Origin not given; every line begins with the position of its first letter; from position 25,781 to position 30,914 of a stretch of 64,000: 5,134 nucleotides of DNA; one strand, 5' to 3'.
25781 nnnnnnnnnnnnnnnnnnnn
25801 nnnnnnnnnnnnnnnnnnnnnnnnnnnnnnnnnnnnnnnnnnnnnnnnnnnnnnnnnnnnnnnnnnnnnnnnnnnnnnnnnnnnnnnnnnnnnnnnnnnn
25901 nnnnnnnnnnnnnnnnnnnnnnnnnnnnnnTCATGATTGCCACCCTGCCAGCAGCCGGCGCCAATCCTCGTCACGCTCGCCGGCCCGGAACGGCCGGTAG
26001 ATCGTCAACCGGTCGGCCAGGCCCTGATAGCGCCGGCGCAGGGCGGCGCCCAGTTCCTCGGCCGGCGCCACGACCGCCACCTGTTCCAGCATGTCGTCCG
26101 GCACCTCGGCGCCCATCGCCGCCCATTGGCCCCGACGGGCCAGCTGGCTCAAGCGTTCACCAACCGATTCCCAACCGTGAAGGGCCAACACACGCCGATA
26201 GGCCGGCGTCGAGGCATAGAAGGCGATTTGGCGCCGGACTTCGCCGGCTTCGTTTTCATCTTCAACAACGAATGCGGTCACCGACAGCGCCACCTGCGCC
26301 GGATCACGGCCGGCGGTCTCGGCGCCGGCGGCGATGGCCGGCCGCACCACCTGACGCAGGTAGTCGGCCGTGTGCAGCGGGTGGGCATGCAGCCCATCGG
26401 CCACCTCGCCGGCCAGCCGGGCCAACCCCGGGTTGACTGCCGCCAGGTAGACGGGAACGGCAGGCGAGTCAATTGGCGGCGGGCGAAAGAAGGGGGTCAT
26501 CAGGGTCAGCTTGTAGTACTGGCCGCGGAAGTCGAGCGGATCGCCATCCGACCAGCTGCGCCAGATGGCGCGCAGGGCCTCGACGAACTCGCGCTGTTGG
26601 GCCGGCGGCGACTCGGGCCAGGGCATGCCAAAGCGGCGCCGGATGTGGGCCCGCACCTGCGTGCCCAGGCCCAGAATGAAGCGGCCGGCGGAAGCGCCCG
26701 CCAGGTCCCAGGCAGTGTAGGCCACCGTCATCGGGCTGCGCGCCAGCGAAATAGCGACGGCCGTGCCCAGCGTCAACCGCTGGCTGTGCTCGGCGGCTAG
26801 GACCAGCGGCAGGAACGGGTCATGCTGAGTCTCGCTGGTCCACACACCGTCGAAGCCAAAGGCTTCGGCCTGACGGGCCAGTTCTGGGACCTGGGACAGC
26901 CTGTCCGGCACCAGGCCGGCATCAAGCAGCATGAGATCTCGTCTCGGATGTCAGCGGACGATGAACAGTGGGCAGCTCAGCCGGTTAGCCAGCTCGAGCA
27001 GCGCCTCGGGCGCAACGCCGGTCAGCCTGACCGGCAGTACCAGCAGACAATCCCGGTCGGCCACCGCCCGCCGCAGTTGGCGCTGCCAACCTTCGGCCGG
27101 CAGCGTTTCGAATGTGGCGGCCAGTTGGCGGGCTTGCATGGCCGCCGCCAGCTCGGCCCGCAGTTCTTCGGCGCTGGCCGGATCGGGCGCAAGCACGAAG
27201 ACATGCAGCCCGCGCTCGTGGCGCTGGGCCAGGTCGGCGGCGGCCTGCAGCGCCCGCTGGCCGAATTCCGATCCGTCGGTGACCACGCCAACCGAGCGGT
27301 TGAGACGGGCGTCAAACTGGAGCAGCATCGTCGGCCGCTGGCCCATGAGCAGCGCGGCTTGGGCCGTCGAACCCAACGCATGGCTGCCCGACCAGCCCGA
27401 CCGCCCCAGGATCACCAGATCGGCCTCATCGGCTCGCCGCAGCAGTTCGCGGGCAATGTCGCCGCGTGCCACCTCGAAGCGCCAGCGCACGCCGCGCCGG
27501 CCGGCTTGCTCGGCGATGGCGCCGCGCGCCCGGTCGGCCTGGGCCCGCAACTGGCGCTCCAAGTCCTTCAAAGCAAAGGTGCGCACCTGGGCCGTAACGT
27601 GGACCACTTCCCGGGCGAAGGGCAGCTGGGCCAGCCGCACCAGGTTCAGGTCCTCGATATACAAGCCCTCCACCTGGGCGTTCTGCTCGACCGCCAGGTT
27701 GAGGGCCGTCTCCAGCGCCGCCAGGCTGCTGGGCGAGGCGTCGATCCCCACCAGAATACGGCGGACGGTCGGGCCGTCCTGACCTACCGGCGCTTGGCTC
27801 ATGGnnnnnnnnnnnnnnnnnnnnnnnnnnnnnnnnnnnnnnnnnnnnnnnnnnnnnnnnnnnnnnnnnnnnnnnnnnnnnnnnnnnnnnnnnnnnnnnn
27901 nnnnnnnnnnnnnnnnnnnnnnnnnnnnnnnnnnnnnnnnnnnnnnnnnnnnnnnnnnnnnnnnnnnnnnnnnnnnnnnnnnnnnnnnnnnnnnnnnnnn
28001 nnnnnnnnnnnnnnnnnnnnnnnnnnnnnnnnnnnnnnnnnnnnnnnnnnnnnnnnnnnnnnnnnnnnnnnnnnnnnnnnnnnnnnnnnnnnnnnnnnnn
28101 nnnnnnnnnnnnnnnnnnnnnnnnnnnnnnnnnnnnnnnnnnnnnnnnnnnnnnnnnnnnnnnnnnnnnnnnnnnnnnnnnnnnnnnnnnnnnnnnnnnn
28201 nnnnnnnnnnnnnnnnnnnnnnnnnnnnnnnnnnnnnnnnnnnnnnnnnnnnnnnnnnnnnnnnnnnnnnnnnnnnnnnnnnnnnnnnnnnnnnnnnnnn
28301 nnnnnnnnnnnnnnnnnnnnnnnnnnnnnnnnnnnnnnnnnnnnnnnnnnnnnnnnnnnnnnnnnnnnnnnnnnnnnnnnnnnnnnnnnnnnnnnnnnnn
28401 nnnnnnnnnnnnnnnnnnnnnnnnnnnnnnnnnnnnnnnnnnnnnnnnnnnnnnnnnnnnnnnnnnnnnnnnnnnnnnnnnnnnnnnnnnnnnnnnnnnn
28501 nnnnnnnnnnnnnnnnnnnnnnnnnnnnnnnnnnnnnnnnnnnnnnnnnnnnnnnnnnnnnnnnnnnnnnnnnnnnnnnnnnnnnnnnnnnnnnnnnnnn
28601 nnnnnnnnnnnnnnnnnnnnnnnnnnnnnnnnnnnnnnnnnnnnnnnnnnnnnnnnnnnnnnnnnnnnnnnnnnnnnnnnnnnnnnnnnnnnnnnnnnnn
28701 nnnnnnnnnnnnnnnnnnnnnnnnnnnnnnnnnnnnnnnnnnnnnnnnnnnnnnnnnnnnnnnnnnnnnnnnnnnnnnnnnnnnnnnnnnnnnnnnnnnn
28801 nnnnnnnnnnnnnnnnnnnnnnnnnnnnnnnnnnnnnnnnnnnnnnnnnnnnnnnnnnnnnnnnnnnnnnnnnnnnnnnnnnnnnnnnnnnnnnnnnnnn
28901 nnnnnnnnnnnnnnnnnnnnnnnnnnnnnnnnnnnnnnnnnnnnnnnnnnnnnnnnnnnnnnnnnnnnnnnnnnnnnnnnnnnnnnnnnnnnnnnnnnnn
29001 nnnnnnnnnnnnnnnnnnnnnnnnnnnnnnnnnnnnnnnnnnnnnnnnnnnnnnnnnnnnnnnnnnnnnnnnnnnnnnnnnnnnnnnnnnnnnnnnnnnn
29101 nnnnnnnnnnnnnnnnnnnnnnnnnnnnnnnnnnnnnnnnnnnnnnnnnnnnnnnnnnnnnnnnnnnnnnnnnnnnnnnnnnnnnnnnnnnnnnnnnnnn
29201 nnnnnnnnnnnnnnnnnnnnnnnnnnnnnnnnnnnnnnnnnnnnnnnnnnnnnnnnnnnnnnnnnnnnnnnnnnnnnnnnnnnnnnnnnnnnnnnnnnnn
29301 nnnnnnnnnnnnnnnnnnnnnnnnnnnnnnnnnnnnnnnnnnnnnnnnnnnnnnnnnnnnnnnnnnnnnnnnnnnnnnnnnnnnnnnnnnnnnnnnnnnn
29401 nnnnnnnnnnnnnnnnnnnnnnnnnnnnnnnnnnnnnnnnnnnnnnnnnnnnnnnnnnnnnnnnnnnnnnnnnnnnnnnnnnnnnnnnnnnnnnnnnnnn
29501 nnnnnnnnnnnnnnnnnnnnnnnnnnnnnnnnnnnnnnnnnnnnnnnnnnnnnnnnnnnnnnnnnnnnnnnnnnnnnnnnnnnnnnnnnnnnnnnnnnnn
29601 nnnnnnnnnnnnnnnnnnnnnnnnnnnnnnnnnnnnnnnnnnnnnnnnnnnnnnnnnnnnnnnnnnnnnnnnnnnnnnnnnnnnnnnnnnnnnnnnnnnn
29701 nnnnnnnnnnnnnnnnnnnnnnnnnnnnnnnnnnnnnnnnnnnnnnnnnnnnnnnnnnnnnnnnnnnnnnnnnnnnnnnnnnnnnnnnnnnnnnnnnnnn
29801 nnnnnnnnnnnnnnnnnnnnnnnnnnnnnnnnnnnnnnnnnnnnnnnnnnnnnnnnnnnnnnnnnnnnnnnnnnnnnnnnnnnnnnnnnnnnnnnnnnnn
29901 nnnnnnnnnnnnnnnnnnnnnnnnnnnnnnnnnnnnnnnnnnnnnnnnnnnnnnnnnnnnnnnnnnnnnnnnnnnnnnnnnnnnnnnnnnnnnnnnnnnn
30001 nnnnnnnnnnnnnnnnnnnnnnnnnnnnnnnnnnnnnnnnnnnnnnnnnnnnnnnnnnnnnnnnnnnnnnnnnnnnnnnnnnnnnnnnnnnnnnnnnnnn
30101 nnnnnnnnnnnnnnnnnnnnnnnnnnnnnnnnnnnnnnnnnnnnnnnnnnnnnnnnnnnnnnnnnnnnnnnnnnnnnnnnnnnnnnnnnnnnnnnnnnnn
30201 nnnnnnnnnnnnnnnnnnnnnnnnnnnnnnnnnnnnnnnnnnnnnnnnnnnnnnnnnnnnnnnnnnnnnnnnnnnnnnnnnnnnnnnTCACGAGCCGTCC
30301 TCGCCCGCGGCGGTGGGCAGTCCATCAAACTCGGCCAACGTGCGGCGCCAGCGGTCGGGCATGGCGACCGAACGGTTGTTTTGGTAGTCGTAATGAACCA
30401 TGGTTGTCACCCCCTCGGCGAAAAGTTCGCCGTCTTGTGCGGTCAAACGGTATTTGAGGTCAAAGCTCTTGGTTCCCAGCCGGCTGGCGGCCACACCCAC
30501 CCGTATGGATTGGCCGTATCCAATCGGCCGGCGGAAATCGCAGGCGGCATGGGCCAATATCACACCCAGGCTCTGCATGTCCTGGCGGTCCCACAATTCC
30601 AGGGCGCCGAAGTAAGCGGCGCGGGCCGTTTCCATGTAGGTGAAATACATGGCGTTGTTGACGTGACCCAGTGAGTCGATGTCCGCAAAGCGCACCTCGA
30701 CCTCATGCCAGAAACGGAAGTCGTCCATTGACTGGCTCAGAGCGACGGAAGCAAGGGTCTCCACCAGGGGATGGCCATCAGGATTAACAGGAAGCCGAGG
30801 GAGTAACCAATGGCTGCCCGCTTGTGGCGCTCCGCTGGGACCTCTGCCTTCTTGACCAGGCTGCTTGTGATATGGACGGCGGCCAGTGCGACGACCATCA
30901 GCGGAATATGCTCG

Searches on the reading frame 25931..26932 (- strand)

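Call 42: search_protein_families(library=ncbifam, proteins=[window:25931-26932:-], max_evalue=0.001)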
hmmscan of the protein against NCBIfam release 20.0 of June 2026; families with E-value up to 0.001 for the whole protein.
window:25931-26932:- (333 aa): 23 families
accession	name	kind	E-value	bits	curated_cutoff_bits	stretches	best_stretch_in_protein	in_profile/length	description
TIGR03617.1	F420_MSMEG_2256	subfamily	2.7e-127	424.1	278.15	1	19-330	1-315/318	TIGR03617 family F420-dependent LLM class oxidoreductase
TIGR03564.1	F420_MSMEG_4879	subfamily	8.3e-37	127.2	234.25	1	18-259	4-238/265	TIGR03564 family F420-dependent LLM class oxidoreductase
TIGR04024.1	F420_NP1902A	hypoth_equivalog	3.6e-35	121.3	345.4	1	10-299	12-297/330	TIGR04024 family LLM class F420-dependent oxidoreductase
TIGR03559.1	F420_Rv3520c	subfamily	2.5e-31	109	335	1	13-299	13-312/325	LLM class F420-dependent oxidoreductase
TIGR03841.1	F420_Rv3093c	subfamily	6.6e-30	104.5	213.65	1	14-300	11-283/298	LLM class F420-dependent oxidoreductase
TIGR03555.1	F420_mer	equivalog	1e-25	90.9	348.7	1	8-293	6-286/325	5,10-methylenetetrahydromethanopterin reductase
NF002619.0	PRK02271.1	equivalog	5.1e-24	85.2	276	1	7-293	7-287/329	5,10-methylenetetrahydromethanopterin reductase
TIGR03619.1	F420_Rv2161c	subfamily_domain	3.1e-22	79.4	166.9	1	33-240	41-236/247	TIGR03619 family F420-dependent LLM class oxidoreductase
TIGR03857.1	F420_MSMEG_2249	hypoth_equivalog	1.3e-20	73.9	218.4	1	13-296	14-294/329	TIGR03857 family LLM class F420-dependent oxidoreductase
TIGR03560.1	F420_Rv1855c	subfamily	8.3e-17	61.7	231.4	1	20-218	20-226/227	TIGR03560 family F420-dependent LLM class oxidoreductase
TIGR04465.1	ArgArg_F420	equivalog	9.7e-16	57.8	470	1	18-232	65-281/364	F420-dependent hydroxymycolic acid dehydrogenase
TIGR03554.1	F420_G6P_DH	equivalog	9.9e-16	57.7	420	1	31-219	42-228/331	glucose-6-phosphate dehydrogenase (coenzyme-F420)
TIGR03842.1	F420_CPS_4043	hypoth_equivalog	1.8e-12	47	295.45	1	13-228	13-214/329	TIGR03842 family LLM class F420-dependent oxidoreductase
TIGR03621.1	F420_MSMEG_2516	subfamily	2.8e-12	46.4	213.15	1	11-179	12-171/295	TIGR03621 family F420-dependent LLM class oxidoreductase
TIGR03557.1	F420_G6P_family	subfamily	7.7e-12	45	210.4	1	18-185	18-189/316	TIGR03557 family F420-dependent LLM class oxidoreductase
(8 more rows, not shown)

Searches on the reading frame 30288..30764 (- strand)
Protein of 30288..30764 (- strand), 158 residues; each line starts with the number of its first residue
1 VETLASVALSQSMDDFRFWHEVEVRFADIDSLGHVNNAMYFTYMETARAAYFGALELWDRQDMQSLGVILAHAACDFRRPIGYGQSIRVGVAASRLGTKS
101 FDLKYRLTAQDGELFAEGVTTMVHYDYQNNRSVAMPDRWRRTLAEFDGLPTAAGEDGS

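Call 42: search_protein_families(library=ncbifam, proteins=[window:30288-30764:-], max_evalue=0.001)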
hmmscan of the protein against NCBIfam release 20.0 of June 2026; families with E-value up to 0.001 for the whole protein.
window:30288-30764:- (158 aa): 4 families
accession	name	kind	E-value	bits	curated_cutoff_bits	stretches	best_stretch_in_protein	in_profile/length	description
TIGR00051.1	TIGR00051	subfamily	1.7e-16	60.6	68.7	1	22-136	2-117/117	YbgC/FadM family acyl-CoA thioesterase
TIGR02799.1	thio_ybgC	equivalog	3.6e-10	40.2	141.35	1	20-141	3-125/126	tol-pal system-associated acyl-CoA thioesterase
NF047424.1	MenI_Staph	exception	7.5e-10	38.9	225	1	21-135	7-122/148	1,4-dihydroxy-2-naphthoyl-CoA hydrolase MenI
NF008065.0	PRK10800.1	equivalog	0.00011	22.3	185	1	15-137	3-126/134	tol-pal system-associated acyl-CoA thioesterase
